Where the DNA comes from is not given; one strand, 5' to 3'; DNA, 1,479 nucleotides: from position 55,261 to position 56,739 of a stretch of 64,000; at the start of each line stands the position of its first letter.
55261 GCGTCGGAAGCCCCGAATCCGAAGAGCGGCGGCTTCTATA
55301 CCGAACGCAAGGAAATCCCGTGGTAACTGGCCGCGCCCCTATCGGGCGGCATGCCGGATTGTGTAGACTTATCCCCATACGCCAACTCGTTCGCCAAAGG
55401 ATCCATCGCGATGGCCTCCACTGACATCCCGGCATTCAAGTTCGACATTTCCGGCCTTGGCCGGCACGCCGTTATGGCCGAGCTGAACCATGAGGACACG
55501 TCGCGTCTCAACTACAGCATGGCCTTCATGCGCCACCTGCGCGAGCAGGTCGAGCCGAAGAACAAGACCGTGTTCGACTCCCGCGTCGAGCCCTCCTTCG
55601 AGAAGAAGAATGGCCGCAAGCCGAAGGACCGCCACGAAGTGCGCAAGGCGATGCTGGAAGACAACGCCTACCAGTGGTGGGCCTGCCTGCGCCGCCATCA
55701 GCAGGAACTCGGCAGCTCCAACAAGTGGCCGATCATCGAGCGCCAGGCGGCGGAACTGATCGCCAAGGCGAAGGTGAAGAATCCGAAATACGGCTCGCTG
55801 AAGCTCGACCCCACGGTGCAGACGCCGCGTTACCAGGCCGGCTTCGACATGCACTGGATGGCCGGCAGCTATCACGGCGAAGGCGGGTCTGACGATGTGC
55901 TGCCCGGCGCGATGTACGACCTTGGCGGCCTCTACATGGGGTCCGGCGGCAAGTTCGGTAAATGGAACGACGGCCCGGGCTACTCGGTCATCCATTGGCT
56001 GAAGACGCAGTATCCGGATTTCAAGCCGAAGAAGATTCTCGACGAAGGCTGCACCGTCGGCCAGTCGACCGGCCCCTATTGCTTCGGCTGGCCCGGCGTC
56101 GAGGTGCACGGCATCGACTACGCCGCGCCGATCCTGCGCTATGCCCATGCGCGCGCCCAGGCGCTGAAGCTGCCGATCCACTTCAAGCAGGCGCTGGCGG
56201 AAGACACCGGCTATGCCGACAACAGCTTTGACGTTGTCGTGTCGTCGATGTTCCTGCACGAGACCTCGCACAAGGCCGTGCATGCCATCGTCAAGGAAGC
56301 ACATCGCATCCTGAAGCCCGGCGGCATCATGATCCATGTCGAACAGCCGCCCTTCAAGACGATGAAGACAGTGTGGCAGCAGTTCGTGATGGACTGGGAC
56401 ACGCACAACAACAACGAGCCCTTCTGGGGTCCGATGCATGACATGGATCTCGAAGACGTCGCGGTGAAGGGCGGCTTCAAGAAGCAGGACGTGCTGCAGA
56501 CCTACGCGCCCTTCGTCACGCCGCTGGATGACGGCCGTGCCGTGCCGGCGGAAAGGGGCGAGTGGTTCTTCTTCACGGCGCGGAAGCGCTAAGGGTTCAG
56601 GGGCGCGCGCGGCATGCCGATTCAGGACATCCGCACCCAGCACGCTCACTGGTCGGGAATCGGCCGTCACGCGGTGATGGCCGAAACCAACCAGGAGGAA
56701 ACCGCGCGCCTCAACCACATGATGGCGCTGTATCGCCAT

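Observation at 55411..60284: Four tandem paralogues of an unassigned ~400-aa methyltransferase family (candidate undescribed system)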

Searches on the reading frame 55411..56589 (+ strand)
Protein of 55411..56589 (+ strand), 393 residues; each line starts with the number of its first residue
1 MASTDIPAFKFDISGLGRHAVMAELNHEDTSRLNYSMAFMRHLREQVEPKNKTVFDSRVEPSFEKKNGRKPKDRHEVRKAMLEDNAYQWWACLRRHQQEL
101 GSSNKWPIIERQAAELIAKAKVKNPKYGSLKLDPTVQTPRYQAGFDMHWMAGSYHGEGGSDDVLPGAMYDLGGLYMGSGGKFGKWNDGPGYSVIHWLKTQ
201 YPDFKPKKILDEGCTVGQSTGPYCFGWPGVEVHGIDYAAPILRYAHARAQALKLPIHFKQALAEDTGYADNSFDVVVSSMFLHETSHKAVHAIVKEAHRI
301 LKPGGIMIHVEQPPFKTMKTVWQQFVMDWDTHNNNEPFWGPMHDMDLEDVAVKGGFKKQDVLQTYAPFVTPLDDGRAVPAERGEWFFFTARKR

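Call 3: search_protein_families(library=pfam, proteins=[window:55411-56589:+], max_evalue=1)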
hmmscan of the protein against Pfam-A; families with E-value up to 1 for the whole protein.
window:55411-56589:+ (393 aa): 11 families
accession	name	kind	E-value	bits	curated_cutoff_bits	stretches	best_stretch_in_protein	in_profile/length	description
PF08241.18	Methyltransf_11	-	1.3e-17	64.6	21.2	1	210-308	1-94/95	Methyltransferase domain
PF13649.12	Methyltransf_25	-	2.9e-17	63.6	27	1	209-305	1-97/97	Methyltransferase domain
PF13847.12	Methyltransf_31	-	2.6e-11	43.8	27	1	207-309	5-109/145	Methyltransferase domain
PF08242.18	Methyltransf_12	-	9.8e-11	42.7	30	1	210-306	1-97/98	Methyltransferase domain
PF13489.12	Methyltransf_23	-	1.3e-07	31.9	27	1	197-312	13-119/164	Methyltransferase domain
PF01209.24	Ubie_methyltran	-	1.9e-07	31.1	20.1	1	230-326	73-170/233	ubiE/COQ5 methyltransferase family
PF05175.20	MTS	-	2.6e-06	27.6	23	1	205-325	31-154/170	Methyltransferase small domain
PF06080.18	DUF938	-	0.0018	18.5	27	1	251-362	76-189/202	Protein of unknown function (DUF938)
PF20922.3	Anamorsin_N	-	0.0038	17.4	27.1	1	267-308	46-86/163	Anamorsin, N-terminal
PF05148.21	Methyltransf_8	-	0.021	15.1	27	1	269-309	119-156/219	Hypothetical methyltransferase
PF03848.20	TehB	-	0.11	12.4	20.4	1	204-309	29-132/193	Tellurite resistance protein TehB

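Call 4: search_protein_families(library=ncbifam, proteins=[window:55411-56589:+], max_evalue=1)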
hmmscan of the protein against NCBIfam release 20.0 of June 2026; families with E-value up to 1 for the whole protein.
window:55411-56589:+ (393 aa): 38 families (the best 25 are shown)
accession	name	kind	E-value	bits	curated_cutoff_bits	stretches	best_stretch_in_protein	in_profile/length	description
NF043040.1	corrin_prot_MT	hypoth_equivalog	2.6e-13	49.9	180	1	206-326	42-165/216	corrinoid protein-associated methyltransferase CpaM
TIGR01934.1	MenG_MenH_UbiE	subfamily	1.5e-10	40.8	158.35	1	203-316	37-148/223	ubiquinone/menaquinone biosynthesis methyltransferase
NF045649.1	2X_seleno_MduS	exception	2.8e-10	39.7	380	1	207-309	43-147/338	methyltransferase domain-containing selenoprotein MduS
NF047649.1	MTase_UXPK_star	exception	5.5e-10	38.7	460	1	208-310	80-182/283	methyltransferase/UXPK-star double selenoprotein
TIGR02072.1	BioC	equivalog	1.7e-09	37.9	184.95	1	193-309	23-132/244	malonyl-ACP O-methyltransferase BioC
NF041537.1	ArsM_AhpD_UU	exception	2.8e-09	36.2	510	1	208-329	79-200/345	arsenite methyltransferase/AhpD domain selenoprotein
NF041536.1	ArsM_DUF2284_UU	exception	4.9e-09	35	575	1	207-360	78-226/459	arsenite methyltransferase/DUF2284 domain selenoprotein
TIGR01983.1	UbiG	equivalog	5.3e-08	32.4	102.95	1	198-308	42-150/228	bifunctional 2-polyprenyl-6-hydroxyphenol methylase/3-demethylubiquinol 3-O-methyltransferase UbiG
NF001244.0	PRK00216.1-5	equivalog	8.7e-08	31.7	216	1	197-323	44-169/236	bifunctional demethylmenaquinone methyltransferase/2-methoxy-6-polyprenyl-1,4-benzoquinol methylase UbiE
NF045667.1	MTase_DVU1556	equivalog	2.2e-07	30.6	155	1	207-308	24-118/213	DVU_1556 family methyltransferase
NF038261.1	rhodoquin_RquA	equivalog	1.6e-06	28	175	1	256-322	100-166/218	rhodoquinone biosynthesis methyltransferase RquA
NF001241.0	PRK00216.1-2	equivalog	1.9e-06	27.7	327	1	207-327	53-167/231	demethylmenaquinone methyltransferase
NF001243.0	PRK00216.1-4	equivalog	2.4e-06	27.1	235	1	231-325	74-172/237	demethylmenaquinone methyltransferase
NF052510.1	methyltran_MpqE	exception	5.1e-06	26.1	335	1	231-323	73-167/234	methyl-plastoquinone biosynthesis methyltransferase MpqE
NF008823.0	PRK11873.1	subfamily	1.4e-05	24.7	263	1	231-307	104-179/272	arsenite methyltransferase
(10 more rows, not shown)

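Call 10: find_homologous_proteins(query=window:55411-56589:+, max_evalue=0.00001)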
Query window:55411-56589:+ (393 aa): 841 proteins with E <= 0.00001 among 2789 candidates; the best 120 are listed.
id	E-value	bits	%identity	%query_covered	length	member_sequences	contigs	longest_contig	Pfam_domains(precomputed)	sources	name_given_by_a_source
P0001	5.4e-278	940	100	100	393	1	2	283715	PF13847.13,PF13489.13,PF05175.21,PF13649.13,PF01209.25,PF08241.19,PF08242.19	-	-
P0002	1.1e-264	896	95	100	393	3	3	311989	PF13847.13,PF13489.13,PF05175.21,PF13649.13,PF01209.25,PF08241.19,PF08242.19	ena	-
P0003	2.0e-238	809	85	100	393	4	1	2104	PF13847.13,PF13489.13,PF05175.21,PF13649.13,PF01209.25,PF08241.19,PF08242.19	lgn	-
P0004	8.7e-187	639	68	100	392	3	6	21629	PF13847.13,PF13489.13,PF05175.21,PF13649.13,PF01209.25,PF08241.19,PF08242.19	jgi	jgi:SAM-dependent methyltransferase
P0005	1.8e-184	632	68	100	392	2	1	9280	PF13847.13,PF13489.13,PF05175.21,PF13649.13,PF00891.25,PF01209.25,PF08241.19,PF08242.19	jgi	-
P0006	2.2e-182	625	67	100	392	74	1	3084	PF13847.13,PF13489.13,PF05175.21,PF13649.13,PF01209.25,PF08241.19,PF08242.19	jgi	-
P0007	1.3e-177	609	65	100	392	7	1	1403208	PF13847.13,PF13489.13,PF05175.21,PF13649.13,PF01209.25,PF08241.19,PF08242.19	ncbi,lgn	ncbi:MAG: class I SAM-dependent methyltransferase [Alphaproteobacteria bacterium]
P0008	3.7e-175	601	65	100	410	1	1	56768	PF13847.13,PF13489.13,PF05175.21,PF13649.13,PF01209.25,PF08241.19,PF08242.19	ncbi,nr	ncbi:MAG: class I SAM-dependent methyltransferase [Alphaproteobacteria bacterium]|nr:class I SAM-dep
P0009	1.7e-169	582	61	100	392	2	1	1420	PF13847.13,PF13489.13,PF05175.21,PF13649.13,PF01209.25,PF08241.19,PF08242.19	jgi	-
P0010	8.0e-169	580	63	100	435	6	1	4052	PF13847.13,PF13489.13,PF05175.21,PF13649.13,PF01209.25,PF08241.19,PF08242.19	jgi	jgi:SAM-dependent methyltransferase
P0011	1.4e-165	570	62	100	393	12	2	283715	PF13847.13,PF13489.13,PF05175.21,PF13649.13,PF01209.25,PF08241.19,PF08242.19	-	-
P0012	4.9e-165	568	62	100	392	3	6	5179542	PF13847.13,PF13489.13,PF05175.21,PF13649.13,PF09243.17,PF01209.25,PF08241.19,PF08242.19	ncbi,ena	-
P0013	2.3e-164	566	67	89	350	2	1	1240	PF13847.13,PF13489.13,PF05175.21,PF13649.13,PF09243.17,PF01209.25,PF08241.19,PF08242.19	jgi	jgi:ubiquinone/menaquinone biosynthesis C-methylase UbiE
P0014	9.5e-164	563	60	100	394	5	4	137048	PF13847.13,PF13489.13,PF05175.21,PF13649.13,PF09243.17,PF01209.25,PF08241.19,PF08242.19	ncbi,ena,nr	ncbi:class I SAM-dependent methyltransferase [Alphaproteobacteria bacterium]|nr:class I SAM-dependen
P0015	1.2e-159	550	60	99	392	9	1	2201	PF13847.13,PF13489.13,PF05175.21,PF13649.13,PF09243.17,PF01209.25,PF08241.19,PF08242.19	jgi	jgi:ubiquinone/menaquinone biosynthesis C-methylase UbiE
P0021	7.2e-134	465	52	97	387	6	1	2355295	PF13847.13,PF13489.13,PF05175.21,PF13649.13,PF01209.25,PF08241.19,PF08242.19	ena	-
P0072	3.2e-103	364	45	95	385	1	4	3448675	PF13847.13,PF13489.13,PF05175.21,PF13649.13,PF00891.25,PF01209.25,PF08241.19,PF08242.19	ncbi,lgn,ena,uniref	ncbi:methyltransferase domain-containing protein [Algiphilus sp.]|uniref:class I SAM-dependent methy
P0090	7.7e-99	350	43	91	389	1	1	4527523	PF13847.13,PF13489.13,PF02353.27,PF05175.21,PF13649.13,PF01209.25,PF08241.19,PF08242.19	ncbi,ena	-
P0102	1.5e-97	345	45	90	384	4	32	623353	PF13847.13,PF13489.13,PF02353.27,PF05175.21,PF13649.13,PF01209.25,PF08241.19,PF08242.19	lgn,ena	-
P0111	6.9e-97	343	44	89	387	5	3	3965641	PF13847.13,PF13489.13,PF05175.21,PF13649.13,PF01209.25,PF08241.19,PF08242.19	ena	-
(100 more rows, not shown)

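Call 11: search_solved_structures(query=A1, max_evalue=0.01, show_alignments=2)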
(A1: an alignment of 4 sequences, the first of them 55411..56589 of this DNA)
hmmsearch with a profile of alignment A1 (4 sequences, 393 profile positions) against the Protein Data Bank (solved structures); distinct sequences matched with E-value up to 0.01: 60.
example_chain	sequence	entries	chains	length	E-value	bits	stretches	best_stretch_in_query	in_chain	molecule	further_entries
5wp5_A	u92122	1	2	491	2e-14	56.4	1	207-317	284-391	Phosphomethylethanolamine N-methyltransferase 2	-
6uak_A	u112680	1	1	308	6e-13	51.6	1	208-315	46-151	SAM dependent methyltransferase LahSB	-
5wp4_A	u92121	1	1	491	2.1e-12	49.8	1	207-311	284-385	Phosphoethanolamine N-methyltransferase 1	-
3bus_A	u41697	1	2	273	2e-10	43.3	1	207-307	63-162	Methyltransferase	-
3mgg_A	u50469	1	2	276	3.2e-09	39.3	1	207-311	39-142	Methyltransferase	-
3g5l_A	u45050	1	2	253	1.2e-08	37.4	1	196-317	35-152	Putative S-adenosylmethionine dependent methyltransferase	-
3sm3_A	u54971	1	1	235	1.4e-08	37.2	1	207-323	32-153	SAM-dependent methyltransferases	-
9fcs_A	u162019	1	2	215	1.6e-07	33.7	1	207-322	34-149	SAM-dependent methyltransferase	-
9fcd_A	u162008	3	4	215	2.3e-07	33.2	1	207-322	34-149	SAM-dependent methyltransferase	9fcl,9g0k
9fcy_A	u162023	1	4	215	2.3e-07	33.2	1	207-322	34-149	SAM-dependent methyltransferase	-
9fd3_A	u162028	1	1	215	2.4e-07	33.1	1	207-322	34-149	SAM-dependent methyltransferase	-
9fcq_A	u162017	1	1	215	3.2e-07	32.7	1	207-322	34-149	SAM-dependent methyltransferase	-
9fce_A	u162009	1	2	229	1.3e-06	30.7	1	207-323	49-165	SAM dependent methyltransferase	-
1xxl_A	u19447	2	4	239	1.5e-06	30.5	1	207-311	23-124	YcgJ protein | ycgJ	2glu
1vl5_A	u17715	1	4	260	1.6e-06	30.4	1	209-332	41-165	unknown conserved protein BH2331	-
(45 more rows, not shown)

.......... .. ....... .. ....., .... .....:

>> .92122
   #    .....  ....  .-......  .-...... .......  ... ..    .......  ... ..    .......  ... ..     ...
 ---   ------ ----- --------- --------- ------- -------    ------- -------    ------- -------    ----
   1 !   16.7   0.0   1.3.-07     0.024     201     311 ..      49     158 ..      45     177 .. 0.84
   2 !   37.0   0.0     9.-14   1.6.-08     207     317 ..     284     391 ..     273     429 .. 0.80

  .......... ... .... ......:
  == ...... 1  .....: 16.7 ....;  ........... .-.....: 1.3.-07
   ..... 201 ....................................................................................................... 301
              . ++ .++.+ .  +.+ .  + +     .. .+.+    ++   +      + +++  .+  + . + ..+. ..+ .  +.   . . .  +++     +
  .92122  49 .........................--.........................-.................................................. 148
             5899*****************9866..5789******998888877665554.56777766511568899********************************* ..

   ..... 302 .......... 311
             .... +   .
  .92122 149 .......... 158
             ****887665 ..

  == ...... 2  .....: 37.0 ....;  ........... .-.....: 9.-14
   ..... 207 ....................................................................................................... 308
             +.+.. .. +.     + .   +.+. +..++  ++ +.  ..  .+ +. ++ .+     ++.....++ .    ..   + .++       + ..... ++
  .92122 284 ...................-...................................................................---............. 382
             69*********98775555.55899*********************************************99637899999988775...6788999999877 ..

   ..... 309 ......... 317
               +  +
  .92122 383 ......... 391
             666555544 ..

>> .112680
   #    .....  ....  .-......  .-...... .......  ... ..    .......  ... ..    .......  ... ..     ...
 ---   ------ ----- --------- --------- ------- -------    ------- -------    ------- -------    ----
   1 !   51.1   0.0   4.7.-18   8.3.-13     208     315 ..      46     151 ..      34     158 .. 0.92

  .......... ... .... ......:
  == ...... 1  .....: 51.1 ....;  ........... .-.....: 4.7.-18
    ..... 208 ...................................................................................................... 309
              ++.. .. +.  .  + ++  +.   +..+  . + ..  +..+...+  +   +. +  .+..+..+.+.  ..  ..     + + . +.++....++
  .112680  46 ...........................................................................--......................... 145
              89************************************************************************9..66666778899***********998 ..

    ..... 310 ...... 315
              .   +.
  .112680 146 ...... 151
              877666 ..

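Call 15: find_related_loci(query=A1, collection=genome_contigs, flank=10000)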
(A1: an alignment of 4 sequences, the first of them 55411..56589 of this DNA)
Query A1 (393 aa) in genome_contigs; peptide patterns used: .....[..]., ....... (x = any residue, [..] = any of these).
85 stretches matched a pattern; 44 encode a relative of the query (tblastn E <= 1e-3); 43 distinct loci.
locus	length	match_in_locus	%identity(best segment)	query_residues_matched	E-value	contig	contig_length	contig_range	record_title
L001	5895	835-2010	68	1-392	0e+0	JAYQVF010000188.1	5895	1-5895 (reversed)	MAG: Alphaproteobacteria bacterium isolate SD9011_COM_concoct_bins.tsv.064 NODE_7582_length_5895_cov_9.864555, whole gen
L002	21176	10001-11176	66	1-392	0e+0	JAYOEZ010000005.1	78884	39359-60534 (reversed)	MAG: Alphaproteobacteria bacterium isolate 139552_S154_concoct_bins.tsv.149_sub NODE_269_length_78884_cov_11.258395, who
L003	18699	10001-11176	67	1-392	0e+0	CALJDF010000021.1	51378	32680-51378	MAG: uncultured Alphaproteobacteria bacterium isolate S1_Bin_Bin_88_1_1 genome assembly, contig: c_000001529781, whole g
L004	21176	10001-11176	67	1-392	0e+0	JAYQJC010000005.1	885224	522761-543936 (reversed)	MAG: Alphaproteobacteria bacterium isolate SD4487_NP_metabat_bins_2.tsv.493 contig_14336_pilon, whole genome shotgun seq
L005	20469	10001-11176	66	1-392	0e+0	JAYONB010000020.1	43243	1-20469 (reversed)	MAG: Alphaproteobacteria bacterium isolate 139570_S171_metabat_bins_2.tsv.191 NODE_723_length_43243_cov_19.344216, whole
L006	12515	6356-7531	65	1-392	0e+0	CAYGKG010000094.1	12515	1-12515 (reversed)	MAG TPA_asm: uncultured Alphaproteobacteria bacterium isolate ERP117304_co1_208 genome assembly, contig: NODE_4798_lengt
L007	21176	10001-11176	64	1-392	1e-177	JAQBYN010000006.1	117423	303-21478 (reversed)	MAG: Proteobacteria bacterium isolate casp150-mb.32 NODE_295_length_117423_cov_0.119600, whole genome shotgun sequence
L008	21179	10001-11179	64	1-393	5e-174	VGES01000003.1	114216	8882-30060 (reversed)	MAG: Alphaproteobacteria bacterium isolate K_Offshore_80m_m2_186 K_Offshore_80m_m2_186_Ga0194132_10000234, whole genome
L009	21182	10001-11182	58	1-392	1e-158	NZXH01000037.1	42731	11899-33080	MAG: Rhodospirillaceae bacterium isolate NAT392 46394, whole genome shotgun sequence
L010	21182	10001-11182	57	1-392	4e-156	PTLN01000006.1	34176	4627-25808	MAG: Alphaproteobacteria bacterium MarineAlpha2_Bin1 CFH01_6, whole genome shotgun sequence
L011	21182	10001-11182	56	1-392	1e-154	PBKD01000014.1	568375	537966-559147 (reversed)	MAG: Rhodospirillaceae bacterium isolate SP279 MHASMcontig_3051107, whole genome shotgun sequence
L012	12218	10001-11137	52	14-393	1e-137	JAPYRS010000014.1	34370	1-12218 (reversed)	MAG: Alphaproteobacteria bacterium isolate PW3.metabat2.2 PW3_1806_length_34370_cov_8.331284, whole genome shotgun seque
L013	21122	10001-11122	53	16-390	2e-136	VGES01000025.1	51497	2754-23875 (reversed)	MAG: Alphaproteobacteria bacterium isolate K_Offshore_80m_m2_186 K_Offshore_80m_m2_186_Ga0194132_10001254, whole genome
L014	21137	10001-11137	52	14-393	7e-136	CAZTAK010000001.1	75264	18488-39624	MAG TPA_asm: uncultured Alphaproteobacteria bacterium isolate SRP308112_co1_312 genome assembly, contig: NODE_251_length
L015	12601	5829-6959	51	15-392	2e-135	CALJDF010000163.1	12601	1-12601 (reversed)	MAG: uncultured Alphaproteobacteria bacterium isolate S1_Bin_Bin_88_1_1 genome assembly, contig: c_000002915453, whole g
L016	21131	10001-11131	51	15-392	3e-135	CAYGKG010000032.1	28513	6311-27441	MAG TPA_asm: uncultured Alphaproteobacteria bacterium isolate ERP117304_co1_208 genome assembly, contig: NODE_1760_lengt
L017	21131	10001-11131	51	15-392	4e-135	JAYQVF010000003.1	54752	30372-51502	MAG: Alphaproteobacteria bacterium isolate SD9011_COM_concoct_bins.tsv.064 NODE_249_length_54752_cov_7.752144, whole gen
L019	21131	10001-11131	51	15-392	1e-134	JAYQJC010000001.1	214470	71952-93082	MAG: Alphaproteobacteria bacterium isolate SD4487_NP_metabat_bins_2.tsv.493 contig_11117_pilon, whole genome shotgun seq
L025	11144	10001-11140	51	14-392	7e-127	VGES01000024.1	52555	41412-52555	MAG: Alphaproteobacteria bacterium isolate K_Offshore_80m_m2_186 K_Offshore_80m_m2_186_Ga0194132_10001201, whole genome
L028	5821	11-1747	53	14-392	2e-125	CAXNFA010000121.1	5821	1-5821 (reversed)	MAG: Alphaproteobacteria bacterium isolate MH-21oct19-195 genome assembly, contig: MH-21oct19-C23439, whole genome shotg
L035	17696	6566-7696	45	16-393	3e-111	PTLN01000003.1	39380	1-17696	MAG: Alphaproteobacteria bacterium MarineAlpha2_Bin1 CFH01_3, whole genome shotgun sequence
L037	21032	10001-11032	44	16-358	2e-95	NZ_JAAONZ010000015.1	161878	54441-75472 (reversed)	Pseudomaricurvus hydrocarbonicus strain JCM 30134 NODE_15_length_161878_cov_32.770909, whole genome shotgun sequence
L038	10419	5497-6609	40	19-392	1e-91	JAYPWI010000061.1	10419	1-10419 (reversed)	MAG: Acidimicrobiales bacterium isolate 139588_S189_metabat_bins_2.tsv.069 NODE_6331_length_10419_cov_6.636241, whole ge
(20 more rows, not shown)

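Call 19: find_encoding_contigs(protein=P0012, flank=10000, max_places=3)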
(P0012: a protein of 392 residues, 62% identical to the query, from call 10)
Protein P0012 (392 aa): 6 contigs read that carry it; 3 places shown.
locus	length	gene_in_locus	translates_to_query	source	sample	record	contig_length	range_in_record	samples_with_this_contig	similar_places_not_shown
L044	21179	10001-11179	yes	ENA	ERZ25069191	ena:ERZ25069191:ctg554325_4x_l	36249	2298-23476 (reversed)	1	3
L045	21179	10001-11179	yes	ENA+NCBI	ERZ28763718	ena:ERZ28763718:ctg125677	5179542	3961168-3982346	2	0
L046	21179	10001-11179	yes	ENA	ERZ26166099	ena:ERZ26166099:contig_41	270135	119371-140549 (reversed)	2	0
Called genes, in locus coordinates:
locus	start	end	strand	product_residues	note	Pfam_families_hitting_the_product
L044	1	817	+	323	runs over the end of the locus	PF00005:ABC_tran, PF13304:AAA_21 (faint), PF08352:oligo_HPY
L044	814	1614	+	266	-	PF00005:ABC_tran, PF08352:oligo_HPY (weak)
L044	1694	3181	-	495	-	PF00496:SBP_bac_5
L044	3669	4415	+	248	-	PF00106:adh_short, PF08659:KR (weak), PF23441:SDR (weak), PF13561:adh_short_C2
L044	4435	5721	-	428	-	PF01425:Amidase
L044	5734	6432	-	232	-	PF02798:GST_N, PF13417:GST_N_3, PF13409:GST_N_2, PF00043:GST_C, PF13410:GST_C_2, PF21972:Arc1p_N_like (weak)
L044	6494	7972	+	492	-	PF00370:FGGY_N, PF02782:FGGY_C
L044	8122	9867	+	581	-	PF00211:Guanylate_cyc, PF00515:TPR_1 (faint), PF07719:TPR_2 (faint), PF13181:TPR_8 (faint), PF13414:TPR_11 (faint), PF13428:TPR_14 (faint), PF13432:TPR_16 (faint), PF13431:TPR_17 (weak), +2 more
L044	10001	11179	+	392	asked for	PF01209:Ubie_methyltran, PF05175:MTS (weak), PF09243:Rsm22 (weak), PF13489:Methyltransf_23, PF13649:Methyltransf_25, PF13847:Methyltransf_31, PF08241:Methyltransf_11, PF08242:Methyltransf_12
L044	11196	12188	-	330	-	PF00291:PALP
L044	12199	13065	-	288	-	PF00561:Abhydrolase_1, PF12146:Hydrolase_4, PF12697:Abhydrolase_6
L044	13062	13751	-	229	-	PF00702:Hydrolase, PF13419:HAD_2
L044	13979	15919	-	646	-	PF01464:SLT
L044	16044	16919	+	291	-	PF00701:DHDPS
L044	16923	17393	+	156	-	PF01668:SmpB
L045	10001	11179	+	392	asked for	PF01209:Ubie_methyltran, PF05175:MTS (weak), PF09243:Rsm22 (weak), PF13489:Methyltransf_23, PF13649:Methyltransf_25, PF13847:Methyltransf_31, PF08241:Methyltransf_11, PF08242:Methyltransf_12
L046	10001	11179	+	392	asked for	PF01209:Ubie_methyltran, PF05175:MTS (weak), PF09243:Rsm22 (weak), PF13489:Methyltransf_23, PF13649:Methyltransf_25, PF13847:Methyltransf_31, PF08241:Methyltransf_11, PF08242:Methyltransf_12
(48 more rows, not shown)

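Call 20: find_encoding_contigs(protein=P0072, flank=10000, max_places=2)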
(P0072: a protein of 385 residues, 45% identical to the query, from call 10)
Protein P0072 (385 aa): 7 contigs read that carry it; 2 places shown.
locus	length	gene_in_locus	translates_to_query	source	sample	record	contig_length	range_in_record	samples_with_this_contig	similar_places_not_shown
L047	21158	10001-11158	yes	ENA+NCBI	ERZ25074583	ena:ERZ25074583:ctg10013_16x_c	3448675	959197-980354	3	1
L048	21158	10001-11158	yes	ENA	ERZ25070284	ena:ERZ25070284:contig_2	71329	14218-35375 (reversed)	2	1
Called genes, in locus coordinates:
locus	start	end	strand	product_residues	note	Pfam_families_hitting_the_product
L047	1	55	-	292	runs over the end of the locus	PF04909:Amidohydro_2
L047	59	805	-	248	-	PF06314:ADC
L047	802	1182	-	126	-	PF01883:FeS_assembly_P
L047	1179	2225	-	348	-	PF04909:Amidohydro_2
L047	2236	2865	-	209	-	PF00857:Isochorismatase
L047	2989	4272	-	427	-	PF07044:DUF1329, PF17131:TP_0789-like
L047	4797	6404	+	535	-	PF01565:FAD_binding_4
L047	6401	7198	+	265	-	PF00561:Abhydrolase_1, PF12697:Abhydrolase_6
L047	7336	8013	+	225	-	PF00561:Abhydrolase_1, PF12697:Abhydrolase_6 (weak)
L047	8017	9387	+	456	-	PF00202:Aminotran_3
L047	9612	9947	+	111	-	-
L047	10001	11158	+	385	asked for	PF00891:Methyltransf_2 (faint), PF01209:Ubie_methyltran, PF05175:MTS, PF13489:Methyltransf_23, PF13847:Methyltransf_31, PF08241:Methyltransf_11, PF08242:Methyltransf_12, PF13649:Methyltransf_25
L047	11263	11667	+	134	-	PF12680:SnoaL_2 (weak)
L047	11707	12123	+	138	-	PF02566:OsmC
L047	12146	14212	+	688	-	PF00724:Oxidored_FMN, PF00070:Pyr_redox (weak), PF00890:FAD_binding_2 (weak), PF01266:DAO (weak), PF07992:Pyr_redox_2, PF12831:FAD_oxidored, PF13450:NAD_binding_8, PF22620:OYE-like_second_a-b, +1 more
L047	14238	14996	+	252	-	PF00106:adh_short, PF08659:KR, PF23441:SDR, PF13561:adh_short_C2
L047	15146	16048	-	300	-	-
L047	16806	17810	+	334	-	PF14870:PSII_BNR, PF15902:Sortilin-Vps10 (faint), PF25852:DUF6242_C (weak), PF02012:BNR (faint), PF14870:PSII_BNR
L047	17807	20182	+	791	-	PF03176:MMPL, PF00873:ACR_tran (weak)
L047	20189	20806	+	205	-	PF00857:Isochorismatase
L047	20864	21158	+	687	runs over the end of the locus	PF01869:BcrAD_BadFG (faint), PF05378:Hydant_A_N, PF13941:MutL (faint), PF01968:Hydantoinase_A, PF19278:Hydant_A_C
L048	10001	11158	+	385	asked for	PF00891:Methyltransf_2 (faint), PF01209:Ubie_methyltran, PF05175:MTS, PF13489:Methyltransf_23, PF13847:Methyltransf_31, PF08241:Methyltransf_11, PF08242:Methyltransf_12, PF13649:Methyltransf_25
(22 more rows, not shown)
